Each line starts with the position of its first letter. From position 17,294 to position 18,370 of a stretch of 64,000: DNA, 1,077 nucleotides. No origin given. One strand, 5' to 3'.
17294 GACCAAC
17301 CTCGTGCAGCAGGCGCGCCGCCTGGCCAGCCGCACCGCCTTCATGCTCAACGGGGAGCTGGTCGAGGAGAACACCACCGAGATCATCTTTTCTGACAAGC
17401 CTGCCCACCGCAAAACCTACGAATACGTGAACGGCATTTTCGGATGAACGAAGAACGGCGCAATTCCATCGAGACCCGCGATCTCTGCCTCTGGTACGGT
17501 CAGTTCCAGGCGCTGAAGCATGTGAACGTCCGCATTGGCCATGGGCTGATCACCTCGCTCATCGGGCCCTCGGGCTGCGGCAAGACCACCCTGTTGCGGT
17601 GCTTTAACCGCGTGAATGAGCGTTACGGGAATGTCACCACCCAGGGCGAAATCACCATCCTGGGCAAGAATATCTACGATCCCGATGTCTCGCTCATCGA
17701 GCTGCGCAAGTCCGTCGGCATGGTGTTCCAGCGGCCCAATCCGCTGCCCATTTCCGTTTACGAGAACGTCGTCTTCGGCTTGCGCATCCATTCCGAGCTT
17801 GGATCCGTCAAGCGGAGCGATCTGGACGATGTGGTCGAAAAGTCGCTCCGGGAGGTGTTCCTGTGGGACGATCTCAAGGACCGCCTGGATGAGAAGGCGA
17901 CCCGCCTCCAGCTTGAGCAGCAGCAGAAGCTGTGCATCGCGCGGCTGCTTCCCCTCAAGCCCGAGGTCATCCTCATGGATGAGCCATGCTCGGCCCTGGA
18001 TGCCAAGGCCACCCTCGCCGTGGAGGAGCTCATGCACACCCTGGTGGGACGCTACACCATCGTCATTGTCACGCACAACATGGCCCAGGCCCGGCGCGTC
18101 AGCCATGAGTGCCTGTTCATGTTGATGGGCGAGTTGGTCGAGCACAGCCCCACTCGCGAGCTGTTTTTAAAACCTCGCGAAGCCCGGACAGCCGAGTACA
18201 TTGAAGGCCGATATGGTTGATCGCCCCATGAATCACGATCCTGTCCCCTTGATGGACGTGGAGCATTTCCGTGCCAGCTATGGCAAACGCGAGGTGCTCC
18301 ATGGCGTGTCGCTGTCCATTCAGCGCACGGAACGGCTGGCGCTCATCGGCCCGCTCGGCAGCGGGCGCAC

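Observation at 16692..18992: Three tandem PstB-type ATPases with complementary motif loss, and no phoU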

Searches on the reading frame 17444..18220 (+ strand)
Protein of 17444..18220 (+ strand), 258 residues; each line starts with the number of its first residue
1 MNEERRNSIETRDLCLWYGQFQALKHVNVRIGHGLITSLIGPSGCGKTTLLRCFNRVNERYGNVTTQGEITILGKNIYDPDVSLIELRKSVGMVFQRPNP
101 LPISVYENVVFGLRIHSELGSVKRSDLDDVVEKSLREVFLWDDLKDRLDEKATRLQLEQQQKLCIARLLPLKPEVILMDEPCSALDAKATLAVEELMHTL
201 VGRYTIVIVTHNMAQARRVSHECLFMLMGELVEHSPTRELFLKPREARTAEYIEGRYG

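Call 3: search_protein_families(library=ncbifam, proteins=[window:17444-18220:+], max_evalue=0.001)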
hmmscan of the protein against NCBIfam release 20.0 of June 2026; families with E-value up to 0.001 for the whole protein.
window:17444-18220:+ (258 aa): 183 families (the best 25 are shown)
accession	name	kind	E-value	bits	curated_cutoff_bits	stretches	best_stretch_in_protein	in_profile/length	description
TIGR00972.1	3a0107s01c2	equivalog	2.4e-98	328.4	343.2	1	9-258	2-248/248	phosphate ABC transporter ATP-binding protein PstB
NF010860.0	PRK14267.1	equivalog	1.7e-76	257.2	412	1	7-258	3-253/253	phosphate ABC transporter ATP-binding protein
NF010851.0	PRK14258.1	subfamily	4.8e-63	213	425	1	9-256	8-259/261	phosphate ABC transporter ATP-binding protein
NF010864.0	PRK14271.1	equivalog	1.6e-62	211.1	561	1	15-256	28-265/276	phosphate ABC transporter ATP-binding protein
NF010840.0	PRK14246.1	equivalog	5.2e-55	186.9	425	1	15-256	17-255/257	phosphate ABC transporter ATP-binding protein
NF008428.0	PRK11264.1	equivalog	2.9e-41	141.3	406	1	9-254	4-245/250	L-cystine ABC transporter ATP-binding protein TcyN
NF007027.0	PRK09493.1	equivalog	2e-40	138.6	379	1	9-253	2-236/240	glutamine ABC transporter ATP-binding protein GlnQ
NF008338.0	PRK11124.1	equivalog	8.9e-34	117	369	1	8-253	2-240/242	arginine ABC transporter ATP-binding protein ArtP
TIGR04521.1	ECF_ATPase_2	equivalog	6.3e-33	114.1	330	1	20-247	17-239/279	energy-coupling factor transporter ATPase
NF008513.0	PRK11432.1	equivalog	1.6e-32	112.8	496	1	5-252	3-236/351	ferric ABC transporter ATP-binding protein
TIGR00968.1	3a0106s01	subfamily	3.2e-32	111.9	342.75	1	13-252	5-230/237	sulfate ABC transporter ATP-binding protein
TIGR02315.1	ABC_phnC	equivalog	3.2e-32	111.9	266.1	1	12-239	5-232/243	phosphonate ABC transporter ATP-binding protein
TIGR03265.1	PhnT2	equivalog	3.7e-32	111.9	457.7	1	9-253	5-235/353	putative 2-aminoethylphosphonate ABC transporter ATP-binding protein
TIGR03258.1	PhnT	equivalog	5.5e-32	111.2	499.15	1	12-253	12-240/359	2-aminoethylphosphonate ABC transport system ATP-binding subunit PhnT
TIGR03005.1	ectoine_ehuA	equivalog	1e-31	110.1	345.4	1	9-253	1-247/252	ectoine/hydroxyectoine ABC transporter ATP-binding protein EhuA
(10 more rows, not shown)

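Call 4: search_protein_families(library=pfam, proteins=[window:17444-18220:+], max_evalue=0.001)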
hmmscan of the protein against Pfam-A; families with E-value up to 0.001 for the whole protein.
window:17444-18220:+ (258 aa): 6 families
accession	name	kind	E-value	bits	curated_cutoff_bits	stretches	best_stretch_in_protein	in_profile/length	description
PF00005.33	ABC_tran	-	7.7e-25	88.5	25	1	24-182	1-136/137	ABC transporter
PF13304.12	AAA_21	-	5.2e-07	30.5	27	1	36-80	1-56/304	AAA domain, putative AbiEii toxin, Type IV TA system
PF13191.12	AAA_16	-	1.8e-05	25.8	32.6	1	28-78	18-66/167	AAA ATPase domain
PF13476.12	AAA_23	-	0.00038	21.6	27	0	25-55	11-40/201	AAA domain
PF13166.12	AAA_13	-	0.00038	19.7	36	0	172-222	526-580/713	AAA domain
PF13401.12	AAA_22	-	0.00041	21.1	27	0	33-79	4-33/130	AAA domain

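Call 5: search_solved_structures(query=window:17444-18220:+, max_evalue=1e-30, show_alignments=2)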
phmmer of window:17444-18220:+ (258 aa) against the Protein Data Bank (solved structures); distinct sequences matched with E-value up to 1e-30: 45.
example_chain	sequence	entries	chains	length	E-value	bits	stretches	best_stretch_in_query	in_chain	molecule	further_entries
9k3x_C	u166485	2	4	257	1.5e-73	250.4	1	5-258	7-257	Phosphate import ATP-binding protein PstB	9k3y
9k3s_C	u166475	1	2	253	3e-70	239.6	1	5-253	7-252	Phosphate import ATP-binding protein PstB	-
4f4c_A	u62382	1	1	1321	9.4e-38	133.2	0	23-236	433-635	Multidrug resistance protein pgp-1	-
8zpx_B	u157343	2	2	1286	3.8e-36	127.9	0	21-233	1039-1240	ABC transporter B family member 1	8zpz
9juj_A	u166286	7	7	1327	4.2e-36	127.8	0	21-233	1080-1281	ABC transporter B family member 1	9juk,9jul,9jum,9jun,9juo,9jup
4u00_A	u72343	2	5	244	2.1e-35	125.5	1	9-254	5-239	Amino acid ABC transporter, ATP-binding protein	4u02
8zq4_B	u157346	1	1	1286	2.6e-35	125.1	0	21-233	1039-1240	ABC transporter B family member 1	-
4yms_J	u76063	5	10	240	5.2e-35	124.2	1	12-253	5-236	ABC-type polar amino acid transport system, ATPase component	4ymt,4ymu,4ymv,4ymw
8woi_A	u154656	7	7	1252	6.4e-35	123.9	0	23-247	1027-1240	ABC transporter B family member 19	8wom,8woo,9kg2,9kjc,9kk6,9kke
6q81_A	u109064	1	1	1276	1.1e-34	123.1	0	24-241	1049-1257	P-glycoprotein (ABCB1)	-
6ujw_A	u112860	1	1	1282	1.1e-34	123.1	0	24-241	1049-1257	ATP-dependent translocase ABCB1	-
6ujt_A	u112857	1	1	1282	1.1e-34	123.1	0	24-241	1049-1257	ATP-dependent translocase ABCB1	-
6ujr_A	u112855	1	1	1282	1.1e-34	123.1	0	24-241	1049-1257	ATP-dependent translocase ABCB1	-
6ujs_A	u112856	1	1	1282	1.1e-34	123.1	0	24-241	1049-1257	ATP-dependent translocase ABCB1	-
4m1m_A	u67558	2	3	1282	1.1e-34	123.1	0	24-241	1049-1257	Multidrug resistance protein 1A | ATP-dependent translocase ABCB1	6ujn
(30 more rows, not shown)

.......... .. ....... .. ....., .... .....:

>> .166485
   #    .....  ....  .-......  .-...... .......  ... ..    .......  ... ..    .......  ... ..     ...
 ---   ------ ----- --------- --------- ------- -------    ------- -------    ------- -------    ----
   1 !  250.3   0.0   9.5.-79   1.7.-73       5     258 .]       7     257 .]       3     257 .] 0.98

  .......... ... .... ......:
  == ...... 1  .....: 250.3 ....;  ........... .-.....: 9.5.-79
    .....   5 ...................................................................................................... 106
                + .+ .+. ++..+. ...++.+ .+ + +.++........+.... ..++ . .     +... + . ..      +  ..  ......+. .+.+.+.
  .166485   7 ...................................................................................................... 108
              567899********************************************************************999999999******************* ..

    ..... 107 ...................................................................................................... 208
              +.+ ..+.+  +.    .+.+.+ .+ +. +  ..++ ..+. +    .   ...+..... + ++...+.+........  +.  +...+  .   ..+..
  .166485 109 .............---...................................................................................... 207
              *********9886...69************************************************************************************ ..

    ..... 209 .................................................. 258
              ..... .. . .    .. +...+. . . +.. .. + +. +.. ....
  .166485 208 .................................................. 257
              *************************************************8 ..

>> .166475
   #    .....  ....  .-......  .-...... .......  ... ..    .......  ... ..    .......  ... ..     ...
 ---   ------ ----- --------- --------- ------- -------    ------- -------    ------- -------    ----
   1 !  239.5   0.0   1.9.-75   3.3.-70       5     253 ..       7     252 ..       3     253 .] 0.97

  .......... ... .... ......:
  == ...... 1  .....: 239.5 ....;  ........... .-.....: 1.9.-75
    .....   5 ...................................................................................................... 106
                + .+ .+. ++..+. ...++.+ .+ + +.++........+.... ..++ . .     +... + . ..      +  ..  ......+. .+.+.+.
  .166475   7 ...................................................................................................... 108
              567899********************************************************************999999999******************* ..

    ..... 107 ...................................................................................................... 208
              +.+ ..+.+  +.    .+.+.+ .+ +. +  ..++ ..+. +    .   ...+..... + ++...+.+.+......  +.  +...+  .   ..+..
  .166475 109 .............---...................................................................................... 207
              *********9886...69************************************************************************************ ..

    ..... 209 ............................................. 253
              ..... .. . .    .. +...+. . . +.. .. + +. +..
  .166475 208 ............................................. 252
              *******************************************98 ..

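Call 9: find_encoding_contigs(protein=window:17444-18220:+, flank=10000, max_places=6)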
Protein window:17444-18220:+ (258 aa): 8 contigs read that carry it; 6 places shown.
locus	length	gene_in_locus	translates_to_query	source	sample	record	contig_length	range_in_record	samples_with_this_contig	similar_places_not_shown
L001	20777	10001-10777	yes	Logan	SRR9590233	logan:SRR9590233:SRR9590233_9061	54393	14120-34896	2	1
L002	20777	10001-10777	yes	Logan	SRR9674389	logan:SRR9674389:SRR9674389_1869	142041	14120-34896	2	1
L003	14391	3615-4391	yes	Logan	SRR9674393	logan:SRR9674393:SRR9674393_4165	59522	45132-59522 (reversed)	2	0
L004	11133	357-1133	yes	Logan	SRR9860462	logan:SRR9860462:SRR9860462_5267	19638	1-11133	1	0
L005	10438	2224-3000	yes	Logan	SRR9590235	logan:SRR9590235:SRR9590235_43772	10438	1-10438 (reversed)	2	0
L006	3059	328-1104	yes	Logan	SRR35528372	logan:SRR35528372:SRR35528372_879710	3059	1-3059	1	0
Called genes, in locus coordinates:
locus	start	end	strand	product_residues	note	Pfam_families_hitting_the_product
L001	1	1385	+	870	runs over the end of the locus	PF01136:Peptidase_U32, PF12392:DUF3656, PF01136:Peptidase_U32 (weak)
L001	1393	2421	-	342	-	PF01300:Sua5_yciO_yrdC, PF03481:Sua5_C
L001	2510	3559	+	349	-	PF02885:Glycos_trans_3N, PF00591:Glycos_transf_3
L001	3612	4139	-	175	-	PF00582:Usp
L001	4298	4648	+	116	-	PF00355:Rieske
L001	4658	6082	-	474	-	PF03631:Virul_fac_BrkB, PF02082:Rrf2 (weak)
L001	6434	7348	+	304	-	PF12849:PBP_like_2, PF01547:SBP_bac_1 (faint), PF13531:SBP_bac_11 (faint), PF12727:PBP_like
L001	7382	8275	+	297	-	PF00528:BPD_transp_1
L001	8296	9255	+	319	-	PF00528:BPD_transp_1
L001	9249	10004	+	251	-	PF02463:SMC_N (faint), PF00005:ABC_tran, PF13304:AAA_21 (faint)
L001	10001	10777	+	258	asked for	PF00005:ABC_tran, PF13191:AAA_16 (faint), PF13304:AAA_21 (faint)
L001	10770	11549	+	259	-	PF00005:ABC_tran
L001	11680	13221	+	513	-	PF00117:GATase, PF07722:Peptidase_C26, PF02540:NAD_synthase (weak), PF00958:GMP_synt_C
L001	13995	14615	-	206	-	PF00226:DnaJ (weak)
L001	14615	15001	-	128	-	PF01521:Fe-S_biosyn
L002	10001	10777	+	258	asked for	PF00005:ABC_tran, PF13191:AAA_16 (faint), PF13304:AAA_21 (faint)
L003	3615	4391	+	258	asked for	PF00005:ABC_tran, PF13191:AAA_16 (faint), PF13304:AAA_21 (faint)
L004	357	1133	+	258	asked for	PF00005:ABC_tran, PF13191:AAA_16 (faint), PF13304:AAA_21 (faint)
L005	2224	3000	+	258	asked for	PF00005:ABC_tran, PF13191:AAA_16 (faint), PF13304:AAA_21 (faint)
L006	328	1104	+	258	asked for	PF00005:ABC_tran, PF13191:AAA_16 (faint), PF13304:AAA_21 (faint)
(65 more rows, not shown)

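Call 22: find_homologous_proteins(query=window:17444-18220:+, max_evalue=1e-20)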
Query window:17444-18220:+ (258 aa): 8000 proteins with E <= 1e-20 among 8000 candidates; the best 120 are listed.
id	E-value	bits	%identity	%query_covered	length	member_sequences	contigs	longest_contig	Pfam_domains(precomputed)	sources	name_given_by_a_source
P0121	1.5e-168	576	100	100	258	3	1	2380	PF00005.34,PF13304.13,PF13191.13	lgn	-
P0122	2.0e-148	510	79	97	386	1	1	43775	PF00005.34,PF02463.26,PF13304.13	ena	-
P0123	1.2e-138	478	84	98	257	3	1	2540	PF00005.34,PF13304.13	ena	-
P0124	2.0e-136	471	81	100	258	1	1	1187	PF00005.34,PF13304.13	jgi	jgi:phosphate transport system ATP-binding protein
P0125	7.1e-135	466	80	100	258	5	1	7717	PF00005.34,PF13304.13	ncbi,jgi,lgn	-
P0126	9.6e-135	466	80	100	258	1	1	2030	PF00005.34,PF13304.13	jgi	jgi:phosphate transport system ATP-binding protein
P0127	1.6e-134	465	83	97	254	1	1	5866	PF00005.34,PF13304.13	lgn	-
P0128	2.4e-134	464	79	100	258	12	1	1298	PF00005.34,PF13304.13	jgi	jgi:phosphate transport system ATP-binding protein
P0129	7.2e-134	463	81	97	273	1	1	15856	PF00005.34,PF13304.13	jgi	jgi:phosphate transport system ATP-binding protein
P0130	1.3e-133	462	79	100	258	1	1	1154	PF00005.34,PF13304.13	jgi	jgi:phosphate transport system ATP-binding protein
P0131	1.7e-133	462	81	97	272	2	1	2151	PF00005.34,PF13304.13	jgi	jgi:phosphate transport system ATP-binding protein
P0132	3.3e-133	461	79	100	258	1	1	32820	PF00005.34,PF13304.13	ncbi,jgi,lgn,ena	-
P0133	3.5e-133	461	78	100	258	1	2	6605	PF00005.34,PF13304.13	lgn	-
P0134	4.8e-133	460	81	97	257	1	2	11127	PF00005.34,PF13304.13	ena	-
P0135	1.3e-132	459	82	98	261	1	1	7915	PF00005.34,PF13304.13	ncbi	-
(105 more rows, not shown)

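Call 24: find_related_loci(query=window:17444-18220:+, collection=genome_contigs, flank=8000)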
Query window:17444-18220:+ (258 aa) in genome_contigs; peptide patterns used: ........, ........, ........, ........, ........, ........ (x = any residue, [..] = any of these).
600 stretches matched a pattern (row limit reached: there are more); 587 encode a relative of the query (tblastn E <= 1e-3); the best 80 are kept; 80 distinct loci.
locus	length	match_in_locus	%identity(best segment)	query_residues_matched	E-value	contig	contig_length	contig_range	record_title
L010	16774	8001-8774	78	1-258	1e-138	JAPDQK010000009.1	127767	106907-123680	MAG: Candidatus Zhuqueibacter pondensis isolate JZ4_201709_bins_45 JZ-4_201709_bins_45_scaffold_9, whole genome shotgun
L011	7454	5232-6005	76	1-258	1e-135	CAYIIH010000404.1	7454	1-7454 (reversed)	MAG TPA_asm: uncultured Verrucomicrobiota bacterium isolate ERP119705_co20_532 genome assembly, contig: NODE_13345_lengt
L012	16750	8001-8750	79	8-258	9e-135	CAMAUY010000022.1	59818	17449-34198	MAG: Akkermansia muciniphila isolate AH-24oct19-145 genome assembly, contig: AH-24oct19-C893, whole genome shotgun seque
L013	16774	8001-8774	77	1-258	9e-135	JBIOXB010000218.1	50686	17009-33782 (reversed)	MAG: bacterium isolate MAG067 k127_4919530, whole genome shotgun sequence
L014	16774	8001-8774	76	1-258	9e-135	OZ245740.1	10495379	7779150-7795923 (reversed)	MAG: Limisphaerales bacterium isolate 18d4b110-818c-4cb3-93cd-e2494454740f genome assembly, chromosome: 1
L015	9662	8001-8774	76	1-258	2e-134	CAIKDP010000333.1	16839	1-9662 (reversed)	MAG: Akkermansiaceae bacterium isolate LJ-7-9m_bin-1240 genome assembly, contig: bin-1240:333/469, whole genome shotgun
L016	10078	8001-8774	77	1-258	1e-134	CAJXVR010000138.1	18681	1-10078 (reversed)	MAG TPA_asm: uncultured Verrucomicrobia bacterium isolate SRR3933246_bin.8_MetaBAT_v2.12.1_MAG genome assembly, contig:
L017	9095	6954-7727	76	1-258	6e-134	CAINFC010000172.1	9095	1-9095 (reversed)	MAG: uncultured Acidobacteria bacterium isolate LaPlata_bin-3695 genome assembly, contig: bin-3695:172/326, whole genome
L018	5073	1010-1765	77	6-258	6e-135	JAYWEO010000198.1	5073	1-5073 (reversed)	MAG: Prosthecobacter sp. isolate GL98_DN_concoct_155 GL98_DN_concoct_155_197, whole genome shotgun sequence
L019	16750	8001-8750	78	9-258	2e-133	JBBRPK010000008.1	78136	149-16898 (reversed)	MAG: Verrucomicrobiota bacterium isolate La1_metabat2.433 LA1C_B2.433_k141_3700947L_78136_cov_23.0480, whole genome shot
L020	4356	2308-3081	76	1-258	4e-135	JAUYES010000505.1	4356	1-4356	MAG: Holophaga sp. isolate C21_concoct.bin.29_sub C21_k141_310033, whole genome shotgun sequence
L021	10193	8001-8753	78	8-258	3e-133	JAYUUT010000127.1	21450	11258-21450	MAG: Myxococcales bacterium isolate GL124_DN_concoct_140 GL124_DN_concoct_140_126, whole genome shotgun sequence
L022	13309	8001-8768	76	3-258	8e-133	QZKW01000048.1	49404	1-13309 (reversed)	MAG: Desulfobacteraceae bacterium isolate SURF_3 Ga0104751_1000956, whole genome shotgun sequence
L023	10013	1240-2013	75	1-258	7e-133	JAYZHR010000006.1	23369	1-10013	MAG: Verrucomicrobiota bacterium isolate XB_MAG217 DB_MAG217_0006, whole genome shotgun sequence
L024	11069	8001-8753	79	8-258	1e-132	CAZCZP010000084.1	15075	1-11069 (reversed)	MAG TPA_asm: uncultured Bifidobacteriaceae bacterium isolate SRP237561_co1_88 genome assembly, contig: NODE_7002_length_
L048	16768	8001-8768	73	3-258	5e-130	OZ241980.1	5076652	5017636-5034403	MAG: Candidatus Poribacteria bacterium isolate addb8a48-e40a-4d5d-92e9-c4632a5e54a8 genome assembly, chromosome: 1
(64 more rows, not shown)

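Call 53: search_protein_families(library=pfam, proteins=[L048:8872-9603:+, L048:9764-10579:+, L048:10603-11289:+, L017:7645-8499:+], max_evalue=0.001)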
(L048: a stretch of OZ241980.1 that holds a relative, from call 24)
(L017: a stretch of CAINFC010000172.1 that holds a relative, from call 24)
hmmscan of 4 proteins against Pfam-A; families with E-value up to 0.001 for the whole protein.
L048:8872-9603:+ (243 aa): 1 family
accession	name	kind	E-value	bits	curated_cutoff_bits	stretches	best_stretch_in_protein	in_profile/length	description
PF00528.27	BPD_transp_1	-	4.3e-14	53.1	26.4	1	83-235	14-173/184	Binding-protein-dependent transport system inner membrane component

L048:9764-10579:+ (271 aa): 3 families
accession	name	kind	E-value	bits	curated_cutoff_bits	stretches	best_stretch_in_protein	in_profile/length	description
PF00005.33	ABC_tran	-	3.9e-24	86.2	25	1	40-195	1-136/137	ABC transporter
PF13304.12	AAA_21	-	4.5e-06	27.4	27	0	52-75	1-24/304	AAA domain, putative AbiEii toxin, Type IV TA system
PF13175.12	AAA_15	-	0.00063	19.9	32.1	1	49-122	23-105/374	AAA ATPase domain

L048:10603-11289:+ (228 aa): 2 families
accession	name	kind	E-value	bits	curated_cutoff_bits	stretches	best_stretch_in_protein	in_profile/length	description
PF01895.24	PhoU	-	1.5e-46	157.1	23.5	2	16-103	1-88/89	PhoU domain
PF19276.4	HD_assoc_2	-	0.00027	20.9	23.1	0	113-153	37-77/222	HD associated region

L017:7645-8499:+ (284 aa): 4 families
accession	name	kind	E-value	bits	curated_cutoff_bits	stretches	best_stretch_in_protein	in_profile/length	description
PF00005.33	ABC_tran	-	6.6e-21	75.8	25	1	54-208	1-135/137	ABC transporter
PF13401.12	AAA_22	-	1.9e-06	28.6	27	1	67-242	8-128/130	AAA domain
PF13304.12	AAA_21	-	3.1e-06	27.9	27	0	68-86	3-21/304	AAA domain, putative AbiEii toxin, Type IV TA system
PF00931.28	NB-ARC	-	0.00022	21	23.5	1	61-207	15-108/248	NB-ARC domain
